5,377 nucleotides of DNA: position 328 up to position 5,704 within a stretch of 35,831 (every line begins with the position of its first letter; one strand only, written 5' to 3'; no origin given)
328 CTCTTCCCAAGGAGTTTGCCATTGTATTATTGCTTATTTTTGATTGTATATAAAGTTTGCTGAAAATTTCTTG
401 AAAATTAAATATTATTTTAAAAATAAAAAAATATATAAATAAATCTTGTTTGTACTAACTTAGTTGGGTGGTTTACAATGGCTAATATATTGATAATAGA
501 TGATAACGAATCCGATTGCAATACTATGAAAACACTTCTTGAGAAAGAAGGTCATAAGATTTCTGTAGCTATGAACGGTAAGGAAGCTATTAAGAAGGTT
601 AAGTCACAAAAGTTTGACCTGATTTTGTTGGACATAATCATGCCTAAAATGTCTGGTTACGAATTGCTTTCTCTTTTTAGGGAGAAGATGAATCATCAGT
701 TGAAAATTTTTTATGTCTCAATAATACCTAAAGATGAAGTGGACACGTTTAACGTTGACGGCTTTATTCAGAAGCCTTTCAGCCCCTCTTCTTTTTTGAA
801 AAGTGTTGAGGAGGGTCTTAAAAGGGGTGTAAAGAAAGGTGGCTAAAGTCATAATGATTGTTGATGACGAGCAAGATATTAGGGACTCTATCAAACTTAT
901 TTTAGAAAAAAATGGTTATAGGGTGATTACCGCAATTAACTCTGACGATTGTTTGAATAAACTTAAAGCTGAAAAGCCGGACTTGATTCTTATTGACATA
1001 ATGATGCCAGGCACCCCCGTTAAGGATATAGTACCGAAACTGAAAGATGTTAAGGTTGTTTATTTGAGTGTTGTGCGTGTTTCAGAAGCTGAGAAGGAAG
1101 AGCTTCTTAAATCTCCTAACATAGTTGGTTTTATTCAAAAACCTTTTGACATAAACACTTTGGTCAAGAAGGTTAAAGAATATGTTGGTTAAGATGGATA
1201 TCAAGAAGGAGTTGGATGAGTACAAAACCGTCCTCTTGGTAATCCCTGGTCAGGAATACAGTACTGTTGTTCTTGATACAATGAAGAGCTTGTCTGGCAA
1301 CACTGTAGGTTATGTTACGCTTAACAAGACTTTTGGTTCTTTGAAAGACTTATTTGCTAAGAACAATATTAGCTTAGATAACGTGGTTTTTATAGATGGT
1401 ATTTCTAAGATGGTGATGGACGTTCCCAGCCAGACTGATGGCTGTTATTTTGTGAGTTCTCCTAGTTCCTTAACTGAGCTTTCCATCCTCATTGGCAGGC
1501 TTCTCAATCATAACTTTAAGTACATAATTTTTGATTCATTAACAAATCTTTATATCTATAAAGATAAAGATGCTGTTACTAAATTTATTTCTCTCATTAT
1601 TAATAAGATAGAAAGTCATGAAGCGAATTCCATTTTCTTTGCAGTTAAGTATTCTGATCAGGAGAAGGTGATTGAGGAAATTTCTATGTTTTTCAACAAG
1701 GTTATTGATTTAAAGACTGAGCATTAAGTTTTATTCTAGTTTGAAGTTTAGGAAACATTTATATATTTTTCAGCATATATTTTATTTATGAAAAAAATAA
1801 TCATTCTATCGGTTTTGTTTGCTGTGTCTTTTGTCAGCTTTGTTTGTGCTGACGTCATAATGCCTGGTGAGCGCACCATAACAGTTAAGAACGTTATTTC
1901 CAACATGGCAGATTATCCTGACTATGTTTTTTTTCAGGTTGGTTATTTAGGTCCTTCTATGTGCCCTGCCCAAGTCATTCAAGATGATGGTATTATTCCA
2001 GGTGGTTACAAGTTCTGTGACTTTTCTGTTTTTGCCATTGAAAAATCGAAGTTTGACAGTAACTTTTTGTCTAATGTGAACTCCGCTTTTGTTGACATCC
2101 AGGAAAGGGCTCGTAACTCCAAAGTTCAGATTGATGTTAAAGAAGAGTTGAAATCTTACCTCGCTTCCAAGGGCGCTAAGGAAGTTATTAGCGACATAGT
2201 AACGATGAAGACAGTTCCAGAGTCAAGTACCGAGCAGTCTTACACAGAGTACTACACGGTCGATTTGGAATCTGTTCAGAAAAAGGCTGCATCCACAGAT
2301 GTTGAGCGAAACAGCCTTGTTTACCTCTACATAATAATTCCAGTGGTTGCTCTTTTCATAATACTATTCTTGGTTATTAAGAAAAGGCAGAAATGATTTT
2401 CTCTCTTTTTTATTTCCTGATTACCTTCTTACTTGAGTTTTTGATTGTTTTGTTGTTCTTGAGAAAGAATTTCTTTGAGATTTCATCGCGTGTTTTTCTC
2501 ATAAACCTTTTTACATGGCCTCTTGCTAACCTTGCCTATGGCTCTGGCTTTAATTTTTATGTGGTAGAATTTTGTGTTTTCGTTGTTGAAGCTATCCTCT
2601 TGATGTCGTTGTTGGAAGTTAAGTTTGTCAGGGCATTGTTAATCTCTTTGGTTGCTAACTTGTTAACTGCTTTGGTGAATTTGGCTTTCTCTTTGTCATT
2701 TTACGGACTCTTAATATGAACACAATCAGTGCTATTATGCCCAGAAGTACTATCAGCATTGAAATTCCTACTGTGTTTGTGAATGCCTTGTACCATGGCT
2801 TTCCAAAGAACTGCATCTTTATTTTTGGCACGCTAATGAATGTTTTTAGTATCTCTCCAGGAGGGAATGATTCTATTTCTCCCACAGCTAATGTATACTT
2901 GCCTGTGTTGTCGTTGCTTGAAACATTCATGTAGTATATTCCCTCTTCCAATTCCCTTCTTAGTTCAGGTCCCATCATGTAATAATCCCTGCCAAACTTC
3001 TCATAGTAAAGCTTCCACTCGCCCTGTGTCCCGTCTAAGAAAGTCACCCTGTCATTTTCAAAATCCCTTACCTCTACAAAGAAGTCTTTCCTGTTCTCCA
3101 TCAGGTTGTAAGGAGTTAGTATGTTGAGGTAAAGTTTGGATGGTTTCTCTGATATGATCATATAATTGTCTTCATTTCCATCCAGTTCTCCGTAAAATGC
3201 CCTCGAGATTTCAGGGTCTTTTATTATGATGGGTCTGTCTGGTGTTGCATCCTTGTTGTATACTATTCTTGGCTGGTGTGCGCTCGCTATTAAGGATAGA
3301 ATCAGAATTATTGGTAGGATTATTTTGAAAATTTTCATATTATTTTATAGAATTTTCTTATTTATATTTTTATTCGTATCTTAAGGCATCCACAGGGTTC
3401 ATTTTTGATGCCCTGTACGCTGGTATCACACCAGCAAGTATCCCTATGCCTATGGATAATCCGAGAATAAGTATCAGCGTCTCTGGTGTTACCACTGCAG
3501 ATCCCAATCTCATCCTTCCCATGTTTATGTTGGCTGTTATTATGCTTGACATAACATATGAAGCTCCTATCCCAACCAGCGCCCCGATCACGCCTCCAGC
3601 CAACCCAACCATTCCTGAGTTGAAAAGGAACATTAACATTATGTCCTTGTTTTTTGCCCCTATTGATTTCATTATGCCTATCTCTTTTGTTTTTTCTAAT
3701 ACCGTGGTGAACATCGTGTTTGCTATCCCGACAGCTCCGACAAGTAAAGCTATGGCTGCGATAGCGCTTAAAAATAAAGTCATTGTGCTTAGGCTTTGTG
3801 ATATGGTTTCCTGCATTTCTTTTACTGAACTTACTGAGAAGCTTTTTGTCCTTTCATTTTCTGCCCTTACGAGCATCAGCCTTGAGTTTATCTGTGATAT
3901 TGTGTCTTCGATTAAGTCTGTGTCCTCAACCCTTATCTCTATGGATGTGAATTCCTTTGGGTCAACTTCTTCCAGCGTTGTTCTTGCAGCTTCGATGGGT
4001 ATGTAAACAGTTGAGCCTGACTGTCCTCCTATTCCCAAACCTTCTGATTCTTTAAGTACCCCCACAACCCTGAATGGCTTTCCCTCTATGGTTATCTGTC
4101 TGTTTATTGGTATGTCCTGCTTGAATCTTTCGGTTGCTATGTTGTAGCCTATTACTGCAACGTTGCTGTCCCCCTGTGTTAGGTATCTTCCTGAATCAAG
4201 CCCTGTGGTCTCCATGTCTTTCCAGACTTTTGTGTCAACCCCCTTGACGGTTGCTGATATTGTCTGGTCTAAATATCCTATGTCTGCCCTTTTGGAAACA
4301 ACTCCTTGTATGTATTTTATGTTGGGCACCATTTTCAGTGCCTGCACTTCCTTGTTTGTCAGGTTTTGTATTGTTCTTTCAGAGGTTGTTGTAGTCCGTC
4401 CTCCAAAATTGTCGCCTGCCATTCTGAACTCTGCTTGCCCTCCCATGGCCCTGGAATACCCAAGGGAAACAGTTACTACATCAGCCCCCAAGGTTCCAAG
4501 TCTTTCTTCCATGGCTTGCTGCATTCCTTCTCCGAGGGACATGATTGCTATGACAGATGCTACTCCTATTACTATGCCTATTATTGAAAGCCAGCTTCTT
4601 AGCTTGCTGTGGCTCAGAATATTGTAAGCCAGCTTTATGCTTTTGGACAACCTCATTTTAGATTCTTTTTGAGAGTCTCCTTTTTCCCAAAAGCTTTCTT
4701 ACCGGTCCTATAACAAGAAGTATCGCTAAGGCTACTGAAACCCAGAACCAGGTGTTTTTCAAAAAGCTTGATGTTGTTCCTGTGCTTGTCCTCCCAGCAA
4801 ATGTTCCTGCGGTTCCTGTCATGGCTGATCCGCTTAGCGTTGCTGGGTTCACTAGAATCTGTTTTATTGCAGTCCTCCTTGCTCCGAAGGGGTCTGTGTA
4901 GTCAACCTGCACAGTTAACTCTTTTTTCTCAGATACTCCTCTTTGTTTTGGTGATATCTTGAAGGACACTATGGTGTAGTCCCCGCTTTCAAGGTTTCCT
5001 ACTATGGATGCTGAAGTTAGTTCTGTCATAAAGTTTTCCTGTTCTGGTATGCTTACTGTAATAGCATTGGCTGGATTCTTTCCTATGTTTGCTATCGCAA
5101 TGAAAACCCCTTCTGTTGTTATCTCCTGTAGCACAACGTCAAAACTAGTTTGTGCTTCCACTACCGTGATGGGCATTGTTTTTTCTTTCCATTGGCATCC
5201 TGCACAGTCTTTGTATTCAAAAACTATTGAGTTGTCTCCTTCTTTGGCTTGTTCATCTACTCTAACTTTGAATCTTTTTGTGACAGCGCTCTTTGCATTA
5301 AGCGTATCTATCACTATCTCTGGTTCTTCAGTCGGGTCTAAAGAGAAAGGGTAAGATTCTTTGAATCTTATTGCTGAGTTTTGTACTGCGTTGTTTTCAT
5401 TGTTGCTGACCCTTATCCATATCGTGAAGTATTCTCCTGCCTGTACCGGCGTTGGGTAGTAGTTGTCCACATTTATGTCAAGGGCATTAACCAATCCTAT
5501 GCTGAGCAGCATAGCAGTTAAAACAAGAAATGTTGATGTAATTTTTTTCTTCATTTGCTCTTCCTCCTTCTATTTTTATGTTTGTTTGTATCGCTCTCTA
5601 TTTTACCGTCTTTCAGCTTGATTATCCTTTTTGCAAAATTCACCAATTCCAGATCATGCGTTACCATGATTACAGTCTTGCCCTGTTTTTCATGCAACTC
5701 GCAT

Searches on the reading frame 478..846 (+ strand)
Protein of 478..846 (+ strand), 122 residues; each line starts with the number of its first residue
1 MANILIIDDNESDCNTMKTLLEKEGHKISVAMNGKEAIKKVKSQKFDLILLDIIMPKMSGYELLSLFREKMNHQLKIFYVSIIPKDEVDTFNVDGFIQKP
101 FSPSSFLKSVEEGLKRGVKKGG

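Call 16: search_protein_families(library=pfam, proteins=[window:478-846:+], max_evalue=0.001)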
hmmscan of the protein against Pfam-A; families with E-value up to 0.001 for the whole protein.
window:478-846:+ (122 aa): 1 family
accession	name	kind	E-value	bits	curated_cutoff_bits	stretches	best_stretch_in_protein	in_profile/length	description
PF00072.30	Response_reg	-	2.9e-22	79.4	30.2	1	4-110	1-110/111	Response regulator receiver domain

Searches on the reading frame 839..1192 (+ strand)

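Call 16: search_protein_families(library=pfam, proteins=[window:839-1192:+], max_evalue=0.001)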
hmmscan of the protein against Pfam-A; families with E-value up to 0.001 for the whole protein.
window:839-1192:+ (117 aa): 1 family
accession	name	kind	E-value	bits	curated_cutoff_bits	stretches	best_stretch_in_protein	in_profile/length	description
PF00072.30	Response_reg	-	4.7e-19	69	30.2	1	5-113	1-111/111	Response regulator receiver domain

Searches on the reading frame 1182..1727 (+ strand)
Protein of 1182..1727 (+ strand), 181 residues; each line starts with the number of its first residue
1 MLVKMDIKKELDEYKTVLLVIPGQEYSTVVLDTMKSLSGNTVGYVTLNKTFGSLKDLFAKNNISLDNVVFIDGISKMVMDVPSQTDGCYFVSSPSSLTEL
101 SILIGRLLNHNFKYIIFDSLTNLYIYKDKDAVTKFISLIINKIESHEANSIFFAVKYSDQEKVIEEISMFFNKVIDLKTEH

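Call 16: search_protein_families(library=pfam, proteins=[window:1182-1727:+], max_evalue=0.001)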
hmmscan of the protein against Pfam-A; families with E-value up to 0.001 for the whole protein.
window:1182-1727:+ (181 aa): 2 families
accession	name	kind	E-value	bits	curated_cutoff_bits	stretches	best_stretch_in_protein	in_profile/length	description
PF23365.1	DUF7090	-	3.4e-07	30.6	27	1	84-179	87-184/192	Family of unknown function (DUF7090)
PF24336.1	DUF7504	-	5.4e-05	24.2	27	1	90-177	83-179/179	Family of unknown function (DUF7504)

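Call 64: search_protein_families(library=ncbifam, proteins=[window:1182-1727:+], max_evalue=0.001)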
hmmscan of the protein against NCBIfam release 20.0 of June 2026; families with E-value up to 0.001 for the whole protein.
window:1182-1727:+ (181 aa): 0 families

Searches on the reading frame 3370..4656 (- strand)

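Call 16: search_protein_families(library=pfam, proteins=[window:3370-4656:-], max_evalue=0.001)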
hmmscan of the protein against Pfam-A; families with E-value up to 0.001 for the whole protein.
window:3370-4656:- (428 aa): 2 families
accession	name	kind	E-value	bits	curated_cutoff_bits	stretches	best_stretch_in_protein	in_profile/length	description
PF12704.14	MacB_PCD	-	1.5e-35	123.8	27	1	21-257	1-205/207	MacB-like periplasmic core domain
PF02687.27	FtsX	-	1e-22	80.8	25.5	1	298-421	2-120/120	FtsX-like permease C-terminal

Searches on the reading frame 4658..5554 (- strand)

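Call 16: search_protein_families(library=pfam, proteins=[window:4658-5554:-], max_evalue=0.001)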
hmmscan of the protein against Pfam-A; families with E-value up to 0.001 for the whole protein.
window:4658-5554:- (298 aa): 2 families
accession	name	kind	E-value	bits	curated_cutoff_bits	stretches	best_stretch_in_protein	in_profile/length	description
PF07705.17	CARDB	-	3.2e-05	24.5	22.7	0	151-220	24-86/101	CARDB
PF10633.15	NPCBM_assoc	-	0.00067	20.2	24.4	0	38-110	2-71/78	NPCBM-associated, NEW3 domain of alpha-galactosidase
